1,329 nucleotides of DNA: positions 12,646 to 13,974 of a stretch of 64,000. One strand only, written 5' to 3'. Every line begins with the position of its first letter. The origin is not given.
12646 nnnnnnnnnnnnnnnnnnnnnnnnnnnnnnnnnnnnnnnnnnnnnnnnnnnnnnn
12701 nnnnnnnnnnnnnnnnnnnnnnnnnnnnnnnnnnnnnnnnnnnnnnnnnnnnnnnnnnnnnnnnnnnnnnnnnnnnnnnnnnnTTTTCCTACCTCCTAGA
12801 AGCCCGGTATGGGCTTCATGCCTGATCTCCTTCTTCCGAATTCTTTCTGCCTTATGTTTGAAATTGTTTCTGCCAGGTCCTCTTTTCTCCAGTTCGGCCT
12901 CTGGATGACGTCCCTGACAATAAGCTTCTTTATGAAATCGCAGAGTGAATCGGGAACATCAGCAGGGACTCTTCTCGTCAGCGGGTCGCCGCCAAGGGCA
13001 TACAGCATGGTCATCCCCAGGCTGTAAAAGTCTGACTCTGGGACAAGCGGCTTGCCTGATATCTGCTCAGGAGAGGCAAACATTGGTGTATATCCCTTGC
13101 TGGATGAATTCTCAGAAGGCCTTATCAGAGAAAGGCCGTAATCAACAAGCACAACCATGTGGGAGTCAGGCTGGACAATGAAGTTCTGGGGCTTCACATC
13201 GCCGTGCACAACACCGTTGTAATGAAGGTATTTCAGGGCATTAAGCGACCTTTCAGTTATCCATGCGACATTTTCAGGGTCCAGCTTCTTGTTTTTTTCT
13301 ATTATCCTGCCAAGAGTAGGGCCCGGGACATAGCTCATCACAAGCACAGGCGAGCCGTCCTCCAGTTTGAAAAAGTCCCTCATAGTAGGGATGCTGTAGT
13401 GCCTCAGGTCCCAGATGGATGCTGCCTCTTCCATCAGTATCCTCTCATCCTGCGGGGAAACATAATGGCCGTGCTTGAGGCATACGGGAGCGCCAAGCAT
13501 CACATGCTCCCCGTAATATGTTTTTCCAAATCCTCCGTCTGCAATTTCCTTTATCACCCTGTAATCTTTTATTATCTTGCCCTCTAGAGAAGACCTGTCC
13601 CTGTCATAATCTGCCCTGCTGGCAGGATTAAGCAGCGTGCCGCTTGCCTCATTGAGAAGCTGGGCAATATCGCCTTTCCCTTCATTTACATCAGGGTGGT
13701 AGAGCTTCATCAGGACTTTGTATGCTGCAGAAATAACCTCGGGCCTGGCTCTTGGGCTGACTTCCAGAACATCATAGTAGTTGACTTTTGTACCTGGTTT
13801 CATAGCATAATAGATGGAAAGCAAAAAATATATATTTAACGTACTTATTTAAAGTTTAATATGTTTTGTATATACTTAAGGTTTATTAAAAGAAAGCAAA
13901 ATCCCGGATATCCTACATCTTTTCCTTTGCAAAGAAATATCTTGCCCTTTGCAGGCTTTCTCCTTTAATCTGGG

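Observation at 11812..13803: J-domain fused to a Hanks-type kinase, adjacent to a vWA protein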

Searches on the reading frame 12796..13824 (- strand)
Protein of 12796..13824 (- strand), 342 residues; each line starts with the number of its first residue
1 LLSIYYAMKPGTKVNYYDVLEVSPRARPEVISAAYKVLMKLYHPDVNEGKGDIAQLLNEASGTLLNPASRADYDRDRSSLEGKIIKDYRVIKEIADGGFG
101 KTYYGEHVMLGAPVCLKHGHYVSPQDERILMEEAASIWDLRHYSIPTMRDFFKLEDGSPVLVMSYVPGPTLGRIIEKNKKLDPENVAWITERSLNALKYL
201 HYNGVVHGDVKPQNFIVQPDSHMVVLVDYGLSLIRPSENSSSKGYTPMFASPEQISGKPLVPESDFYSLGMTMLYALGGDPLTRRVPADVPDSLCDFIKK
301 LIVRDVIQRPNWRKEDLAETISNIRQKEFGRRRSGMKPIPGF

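Call 3: search_protein_families(library=pfam, proteins=[window:12796-13824:-], max_evalue=0.01)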
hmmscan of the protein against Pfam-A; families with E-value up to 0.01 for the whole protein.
window:12796-13824:- (342 aa): 6 families
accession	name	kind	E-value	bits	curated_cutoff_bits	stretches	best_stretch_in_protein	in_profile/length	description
PF00069.31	Pkinase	-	3.9e-31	108.8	31.7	1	88-284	1-198/263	Protein kinase domain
PF07714.23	PK_Tyr_Ser-Thr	-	6.7e-17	62.1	23.1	1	90-290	3-213/258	Protein tyrosine and serine/threonine kinase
PF00226.36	DnaJ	-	2.5e-12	47.1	27.8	1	15-74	1-63/63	DnaJ domain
PF03109.22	ABC1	-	0.00014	21.5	22.9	1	158-232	142-214/244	ABC1 atypical kinase-like domain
PF01636.29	APH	-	0.0012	19.1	23.2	0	186-232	147-197/239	Phosphotransferase enzyme family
PF01163.29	RIO1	-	0.0035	17.4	22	1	160-230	82-149/187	RIO domain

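Call 4: search_protein_families(library=ncbifam, proteins=[window:12796-13824:-], max_evalue=0.01)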
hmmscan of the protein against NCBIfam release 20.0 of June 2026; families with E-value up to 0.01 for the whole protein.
window:12796-13824:- (342 aa): 29 families (the best 25 are shown)
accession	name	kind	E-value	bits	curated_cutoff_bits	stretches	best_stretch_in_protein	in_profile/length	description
NF033483.0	PknB_PASTA_kin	equivalog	2.5e-31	109.3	450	1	88-278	9-203/563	Stk1 family PASTA domain-containing Ser/Thr kinase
NF047741.1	antiphage_MADS6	equivalog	3.9e-23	81.8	460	2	24-205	443-612/612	methylation-associated defense system protein kinase MAD6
NF038150.1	lanthi_synth_IV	equivalog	1.1e-21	77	650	1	82-332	185-443/851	class IV lanthionine synthetase LanL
TIGR03903.1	TOMM_kin_cyc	equivalog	2.6e-17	62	705.75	1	135-281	30-187/1267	TOMM system kinase/cyclase fusion protein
NF053615.1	SerThrKinAfsKStmc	equivalog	3.1e-12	46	1300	1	159-280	87-210/809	protein serine/threonine kinase AfsK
NF052427.1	StpK7MSMEG_1200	equivalog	3.5e-12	45.6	900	1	88-279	9-205/601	serine/threonine protein kinase StpK7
NF038151.1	lanthi_synth_III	equivalog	6e-11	41.5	575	1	133-277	273-423/833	class III lanthionine synthetase LanKC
TIGR02349.1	DnaJ_bact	equivalog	1.9e-10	40.7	377.2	1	15-84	1-74/354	molecular chaperone DnaJ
NF033442.0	BREX_PglW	equivalog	3.3e-10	38.3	990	1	122-235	547-663/1391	BREX system serine/threonine kinase PglW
NF011463.0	PRK14879.1-4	equivalog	6.3e-10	38.9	188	1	157-237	91-165/237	Kae1-associated kinase Bud32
TIGR03724.2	arch_bud32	equivalog_domain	1.1e-09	38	125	1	132-236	42-135/193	KEOPS complex kinase/ATPase Bud32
NF043056.1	T4SS_LegK1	equivalog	1.3e-08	33.9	550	1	160-275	155-282/516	Dot/Icm T4SS effector kinase LegK1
NF037946.1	terminal_TopJ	equivalog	1.8e-08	33.4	300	1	13-75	4-68/810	terminal organelle assembly protein TopJ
TIGR03835.1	termin_org_DnaJ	equivalog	3.1e-08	32.5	512.25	1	13-75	1-65/871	terminal organelle assembly protein TopJ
NF058632.1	SerThrKinPrkT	equivalog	3.4e-08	32.9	280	1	157-275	93-206/322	serine/threonine protein kinase PrkT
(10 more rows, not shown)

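Call 6: find_homologous_proteins(query=window:12796-13803:-)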
Query window:12796-13803:- (335 aa): 897 proteins with E <= 0.001 among 2407 candidates; the best 120 are listed.
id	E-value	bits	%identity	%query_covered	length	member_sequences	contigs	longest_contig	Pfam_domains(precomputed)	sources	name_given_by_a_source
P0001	1.1e-223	760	99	100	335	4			PF07714.24,PF00069.32,PF00226.37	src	-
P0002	7.7e-171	586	75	100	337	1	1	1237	PF07714.24,PF00069.32,PF00226.37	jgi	jgi:serine/threonine protein kinase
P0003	3.7e-155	534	70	99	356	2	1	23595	PF07714.24,PF00069.32,PF00226.37,PF03109.23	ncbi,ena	-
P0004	2.6e-151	522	68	99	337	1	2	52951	PF07714.24,PF00069.32,PF00226.37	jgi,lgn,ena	-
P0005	3.8e-148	511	67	98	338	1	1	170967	PF07714.24,PF00069.32,PF00226.37,PF03109.23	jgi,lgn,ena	-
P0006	8.5e-148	510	67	97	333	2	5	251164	PF07714.24,PF00069.32,PF00226.37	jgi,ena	-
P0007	4.3e-147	508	66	98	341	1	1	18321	PF07714.24,PF00069.32,PF00226.37,PF03109.23,PF01163.29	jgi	jgi:serine/threonine protein kinase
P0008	5.6e-147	507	65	99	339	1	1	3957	PF07714.24,PF00069.32,PF00226.37,PF01636.30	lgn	-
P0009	2.8e-145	502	66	97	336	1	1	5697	PF07714.24,PF00069.32,PF00226.37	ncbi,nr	ncbi:MAG: protein kinase [Nanoarchaeota archaeon]|nr:protein kinase [Nanoarchaeota archaeon]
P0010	5.3e-145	501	65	100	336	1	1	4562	PF07714.24,PF00069.32,PF00226.37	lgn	-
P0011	3.7e-143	495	63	100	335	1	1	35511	PF07714.24,PF00069.32,PF00226.37,PF03109.23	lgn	-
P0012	4.9e-143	494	65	99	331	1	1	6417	PF07714.24,PF00069.32,PF00226.37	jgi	jgi:serine/threonine protein kinase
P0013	8.3e-143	494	65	100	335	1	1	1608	PF07714.24,PF00069.32,PF00226.37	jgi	jgi:serine/threonine protein kinase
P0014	1.0e-142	493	65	98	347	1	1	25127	PF07714.24,PF00069.32,PF00226.37,PF03109.23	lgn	-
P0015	1.3e-142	493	65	99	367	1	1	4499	PF07714.24,PF00069.32,PF00226.37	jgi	-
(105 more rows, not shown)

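Call 8: find_related_loci(query=A1, collection=genome_contigs, flank=10000)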
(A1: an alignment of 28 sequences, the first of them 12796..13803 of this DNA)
Query A1 (335 aa) in genome_contigs; peptide patterns used: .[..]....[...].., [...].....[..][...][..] (x = any residue, [..] = any of these).
80 stretches matched a pattern; 54 encode a relative of the query (tblastn E <= 1e-3); 53 distinct loci.
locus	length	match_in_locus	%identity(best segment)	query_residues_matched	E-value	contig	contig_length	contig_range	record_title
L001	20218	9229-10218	70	6-335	6e-160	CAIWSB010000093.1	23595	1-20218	uncultured Candidatus Woesearchaeota archaeon isolate AlinenSediments_bin-3794 genome assembly, contig: bin-3794:093/116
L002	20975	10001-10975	67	10-335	2e-151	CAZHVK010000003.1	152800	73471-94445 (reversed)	MAG TPA_asm: uncultured Methanosarcinales archaeon isolate binchicken_co330_8 genome assembly, contig: NODE_51_length_15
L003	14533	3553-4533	67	8-335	5e-149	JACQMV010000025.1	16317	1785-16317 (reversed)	MAG: Candidatus Woesearchaeota archaeon isolate NC_groundwater_1238_Ag_S-0.1um_39_91 S_p1_S3_coassembly_k141_1107029, wh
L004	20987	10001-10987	65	8-335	1e-147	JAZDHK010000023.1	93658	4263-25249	MAG: archaeon isolate MEGAHIT-group-0.318 k141_13212505, whole genome shotgun sequence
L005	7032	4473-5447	64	8-333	6e-145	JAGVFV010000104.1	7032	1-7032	MAG: archaeon isolate DeMMO2_30 c_000000038299, whole genome shotgun sequence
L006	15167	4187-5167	65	7-334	5e-144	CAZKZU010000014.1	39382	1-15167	MAG TPA_asm: uncultured Methanosarcinales archaeon isolate SRP272421_co1_15 genome assembly, contig: NODE_1931_length_39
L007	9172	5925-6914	63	4-335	2e-143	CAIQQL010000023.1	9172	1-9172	uncultured archaeon isolate AlinenSediments_bin-4957 genome assembly, contig: bin-4957:023/154, whole genome shotgun seq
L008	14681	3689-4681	63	5-335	5e-142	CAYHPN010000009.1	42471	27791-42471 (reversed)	MAG TPA_asm: Candidatus Woesearchaeota archaeon isolate ERP119705_co14_220 genome assembly, contig: NODE_552_length_4247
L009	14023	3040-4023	61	8-335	3e-141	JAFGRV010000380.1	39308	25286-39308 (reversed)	MAG: Spirochaetales bacterium isolate Zod_Metabat.855 k87_6499180, whole genome shotgun sequence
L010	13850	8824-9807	60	8-335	8e-140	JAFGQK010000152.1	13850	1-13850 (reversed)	MAG: Spirochaetales bacterium isolate Zod_Metabat.749 k87_4826234, whole genome shotgun sequence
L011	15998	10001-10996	62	5-335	9e-140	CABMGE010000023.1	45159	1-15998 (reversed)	uncultured archaeon isolate LFW-165_1 genome assembly, contig: LFW1651_5, whole genome shotgun sequence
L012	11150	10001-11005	59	4-335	5e-136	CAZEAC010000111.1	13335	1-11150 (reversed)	MAG TPA_asm: uncultured Bdellovibrionales bacterium isolate SRP342105_co1_466 genome assembly, contig: NODE_6296_length_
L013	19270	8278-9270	59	8-335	1e-134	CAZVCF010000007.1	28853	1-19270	MAG TPA_asm: uncultured Gammaproteobacteria bacterium isolate binchicken_co38_723 genome assembly, contig: NODE_3324_len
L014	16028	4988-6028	59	7-334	1e-133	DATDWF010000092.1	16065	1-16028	MAG TPA_asm: Candidatus Nanoarchaeia archaeon isolate SMAG_U8103 k141_2355700, whole genome shotgun sequence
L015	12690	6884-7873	60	8-335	6e-133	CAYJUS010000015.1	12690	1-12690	MAG TPA_asm: uncultured Candidatus Saccharibacteria bacterium isolate ERP125453_co1_267 genome assembly, contig: NODE_54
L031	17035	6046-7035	50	5-335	8e-111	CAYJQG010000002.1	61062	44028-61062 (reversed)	MAG TPA_asm: uncultured Candidatus Saccharibacteria bacterium isolate ERP125453_co1_149 genome assembly, contig: NODE_30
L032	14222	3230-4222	51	8-334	4e-110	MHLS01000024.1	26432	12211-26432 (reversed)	MAG: Candidatus Lloydbacteria bacterium RIFCSPLOWO2_02_FULL_54_12 rifcsplowo2_02_scaffold_24077, whole genome shotgun se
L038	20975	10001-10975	49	10-332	2e-104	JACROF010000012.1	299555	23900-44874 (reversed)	MAG: Candidatus Levyibacteriota bacterium isolate NC_groundwater_1954_Pr3_S-0.2um_39_3 scaffold_49882, whole genome shot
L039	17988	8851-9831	49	5-332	2e-104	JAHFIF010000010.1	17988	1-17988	MAG: bacterium isolate nzgw356 NODE_1297_length_17989_cov_2.373125, whole genome shotgun sequence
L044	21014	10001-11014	50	8-335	9e-110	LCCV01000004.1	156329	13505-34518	MAG: Parcubacteria group bacterium GW2011_GWA2_42_14 UV01_C0004, whole genome shotgun sequence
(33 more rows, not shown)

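Call 45: search_protein_families(library=padloc, proteins=[window:12796-13803:-], max_evalue=0.1)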
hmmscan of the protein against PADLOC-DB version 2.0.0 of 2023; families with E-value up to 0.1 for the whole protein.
window:12796-13803:- (335 aa): 36 families (the best 25 are shown)
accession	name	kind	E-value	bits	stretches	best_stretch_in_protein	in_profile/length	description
PDLC04138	mad6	-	1.5e-40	137.7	1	74-274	46-254/659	mads_6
PDLC04042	PD-T4-6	-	6.6e-35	119.2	1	76-276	6-212/292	-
PDLC04053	PD-T4-6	-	1.3e-32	111.6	1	73-273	3-208/311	-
PDLC04045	PD-T4-6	-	4.7e-32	109.3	1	77-272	30-242/350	-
PDLC04047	PD-T4-6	-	1.3e-31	107.9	1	76-273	7-209/327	-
PDLC04060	PD-T4-6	-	2.3e-30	104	1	78-317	7-243/486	-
PDLC04044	PD-T4-6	-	4.5e-30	103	1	79-275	32-238/372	-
PDLC04054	PD-T4-6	-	2.9e-29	100.6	1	74-272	5-209/347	-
PDLC04061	PD-T4-6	-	1.6e-26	91.9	1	80-276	17-218/510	-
PDLC04057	PD-T4-6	-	4.7e-26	89.8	1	76-320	4-247/443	-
PDLC04048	PD-T4-6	-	1e-25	88.8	1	75-273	5-209/354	-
PDLC04064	PD-T4-6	-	1e-25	88.5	1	68-273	9-217/369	-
PDLC04041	PD-T4-6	-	4.4e-25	86.8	1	74-272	23-230/443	-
PDLC04062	PD-T4-6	-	4.9e-24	83.2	1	79-272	32-234/450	-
PDLC03920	MkoA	-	2.3e-21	73.9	1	79-320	8-280/1112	-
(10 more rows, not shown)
